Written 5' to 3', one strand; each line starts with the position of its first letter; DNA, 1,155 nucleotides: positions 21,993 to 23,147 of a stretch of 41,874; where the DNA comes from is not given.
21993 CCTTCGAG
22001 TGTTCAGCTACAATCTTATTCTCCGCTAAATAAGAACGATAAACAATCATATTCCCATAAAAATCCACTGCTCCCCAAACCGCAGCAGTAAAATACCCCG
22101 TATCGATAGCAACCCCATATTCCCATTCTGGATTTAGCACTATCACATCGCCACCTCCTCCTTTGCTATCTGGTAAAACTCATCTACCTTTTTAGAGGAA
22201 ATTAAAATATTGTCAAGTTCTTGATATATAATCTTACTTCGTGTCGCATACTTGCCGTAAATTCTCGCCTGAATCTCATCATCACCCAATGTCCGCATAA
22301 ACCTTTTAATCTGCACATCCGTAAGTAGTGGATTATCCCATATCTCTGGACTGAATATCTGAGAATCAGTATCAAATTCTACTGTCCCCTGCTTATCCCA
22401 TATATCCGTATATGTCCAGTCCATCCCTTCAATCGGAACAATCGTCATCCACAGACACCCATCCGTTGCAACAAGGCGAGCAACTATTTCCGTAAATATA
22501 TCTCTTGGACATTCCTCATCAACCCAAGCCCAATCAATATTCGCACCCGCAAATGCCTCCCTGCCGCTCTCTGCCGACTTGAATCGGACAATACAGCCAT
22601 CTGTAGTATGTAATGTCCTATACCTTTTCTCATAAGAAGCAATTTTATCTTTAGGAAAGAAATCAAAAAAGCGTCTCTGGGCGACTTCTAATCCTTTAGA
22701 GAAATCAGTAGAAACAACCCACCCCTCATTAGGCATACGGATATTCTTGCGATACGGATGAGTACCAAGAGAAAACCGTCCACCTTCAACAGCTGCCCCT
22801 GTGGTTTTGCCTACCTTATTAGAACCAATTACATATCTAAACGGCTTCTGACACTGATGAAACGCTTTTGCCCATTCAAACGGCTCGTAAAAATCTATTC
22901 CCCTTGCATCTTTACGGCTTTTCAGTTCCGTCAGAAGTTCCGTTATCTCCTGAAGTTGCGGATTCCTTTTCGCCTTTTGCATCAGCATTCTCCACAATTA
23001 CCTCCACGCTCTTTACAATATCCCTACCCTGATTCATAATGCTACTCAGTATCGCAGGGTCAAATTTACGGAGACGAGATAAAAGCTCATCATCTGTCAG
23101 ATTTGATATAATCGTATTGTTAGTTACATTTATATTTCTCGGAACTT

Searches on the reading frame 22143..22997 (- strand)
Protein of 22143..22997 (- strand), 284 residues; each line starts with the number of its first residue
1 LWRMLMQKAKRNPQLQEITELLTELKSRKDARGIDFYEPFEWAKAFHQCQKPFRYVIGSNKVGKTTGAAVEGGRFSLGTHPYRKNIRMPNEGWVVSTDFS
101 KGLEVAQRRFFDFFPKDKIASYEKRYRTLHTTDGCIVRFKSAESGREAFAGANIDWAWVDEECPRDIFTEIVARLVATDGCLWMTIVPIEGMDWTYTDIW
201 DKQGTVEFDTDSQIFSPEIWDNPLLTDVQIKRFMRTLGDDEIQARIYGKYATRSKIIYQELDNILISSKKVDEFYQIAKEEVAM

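Call 26: search_protein_families(library=pfam, proteins=[window:22143-22997:-], max_evalue=0.01)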
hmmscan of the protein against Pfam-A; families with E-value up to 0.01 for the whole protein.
window:22143-22997:- (284 aa): 2 families
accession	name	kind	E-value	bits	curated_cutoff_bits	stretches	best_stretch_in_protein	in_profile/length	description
PF03237.21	Terminase_6N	-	1.1e-09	38.7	22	1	58-247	4-197/215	Terminase large subunit, T4likevirus-type, N-terminal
PF04466.19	Terminase_3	-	0.00011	22.2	23.2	1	127-247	72-197/201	Phage terminase large subunit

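Call 94: search_dna_similar(query=window:22143-22997:-, collection=phages, mode=protein, max_rows=25, max_evalue=0.00001)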
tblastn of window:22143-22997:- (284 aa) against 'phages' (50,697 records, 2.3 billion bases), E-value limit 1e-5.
Records with a match: 180; places in all: 182; records where one place covers at least 80% of the query: 16.
Best place of each record, by identity: <60% 180.
By first word of the organism name: Pseudomonas 105; Vibrio 18; Aeromonas 10; Caudoviricetes 8; Arthrobacter 8; Salmonella 6; Ralstonia 5; Rhizobium 4; Xylella 3; Microbacterium 2; and 10 more.
By host as written in the record: Pseudomonas aeruginosa 39; - 19; Pseudomonas aeruginosa PAO1 16; Arthrobacter sp. ATCC 21022 8; Aeromonas hydrophila 8; Pseudomonas sp. 7; Vibrio parahaemolyticus 7; Pseudomonas aeruginosa strain PAO1 deltafliF 4; and 56 more.
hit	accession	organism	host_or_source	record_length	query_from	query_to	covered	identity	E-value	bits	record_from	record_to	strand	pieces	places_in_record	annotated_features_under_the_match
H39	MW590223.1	Cellulosimicrobium phage DS1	Cellulosimicrobium sp.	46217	37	259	79%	30.7%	5e-24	107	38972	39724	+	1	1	hypothetical protein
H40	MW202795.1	Caudoviricetes sp.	Manatee Spring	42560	37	261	79%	30.2%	4e-24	107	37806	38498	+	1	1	large terminase protein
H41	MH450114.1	Arthrobacter phage Brad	Arthrobacter sp. ATCC 21022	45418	37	262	80%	29.2%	1e-27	117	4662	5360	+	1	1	10: terminase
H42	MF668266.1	Arthrobacter phage Adat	Arthrobacter sp. ATCC 21022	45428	37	262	80%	29.2%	1e-27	117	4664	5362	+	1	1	terminase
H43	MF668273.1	Arthrobacter phage GurgleFerb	Arthrobacter sp. ATCC 21022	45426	37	262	80%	29.2%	1e-27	117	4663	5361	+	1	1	terminase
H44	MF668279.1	Arthrobacter phage Nellie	Arthrobacter sp. ATCC 21022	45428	37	262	80%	29.2%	1e-27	117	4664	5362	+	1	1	terminase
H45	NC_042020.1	Arthrobacter phage Adat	Arthrobacter sp. ATCC 21022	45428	37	262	80%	29.2%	1e-27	117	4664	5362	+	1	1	terminase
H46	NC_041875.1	Arthrobacter phage Jasmine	Arthrobacter sp. ATCC 21022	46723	37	262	80%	28.3%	1e-26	115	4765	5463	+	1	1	11: terminase large subunit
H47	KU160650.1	Arthrobacter phage Jasmine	Arthrobacter sp. ATCC 21022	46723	37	262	80%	28.3%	1e-26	115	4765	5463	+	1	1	11: terminase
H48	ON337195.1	Arthrobacter phage Casserole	Arthrobacter sp. ATCC 21022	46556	37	262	80%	28.3%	1e-26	115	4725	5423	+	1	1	10: terminase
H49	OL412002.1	Pseudomonas phage BroderSalsa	Pseudomonas sp. ERG2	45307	34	275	85%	25.5%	3e-12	72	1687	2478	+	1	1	terminase large subunit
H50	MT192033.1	Chlorobiaceae phage CV-1-33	Chlorobiaceae bacterium strain GSB-B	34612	48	258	74%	28.4%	6e-11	69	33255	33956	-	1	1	hypothetical protein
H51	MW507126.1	Microbacterium phage Shocker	Microbacterium paraoxydans NRRL B-14843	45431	37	258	78%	26.9%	1e-13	77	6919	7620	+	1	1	17: terminase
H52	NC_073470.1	Microbacterium phage Shocker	Microbacterium paraoxydans NRRL B-14843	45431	37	258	78%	26.9%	1e-13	77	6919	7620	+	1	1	17: terminase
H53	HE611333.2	Pseudomonas phage tf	Pseudomonas putida PpG1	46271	34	258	79%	26.2%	5e-9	63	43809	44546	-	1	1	terminase large subunit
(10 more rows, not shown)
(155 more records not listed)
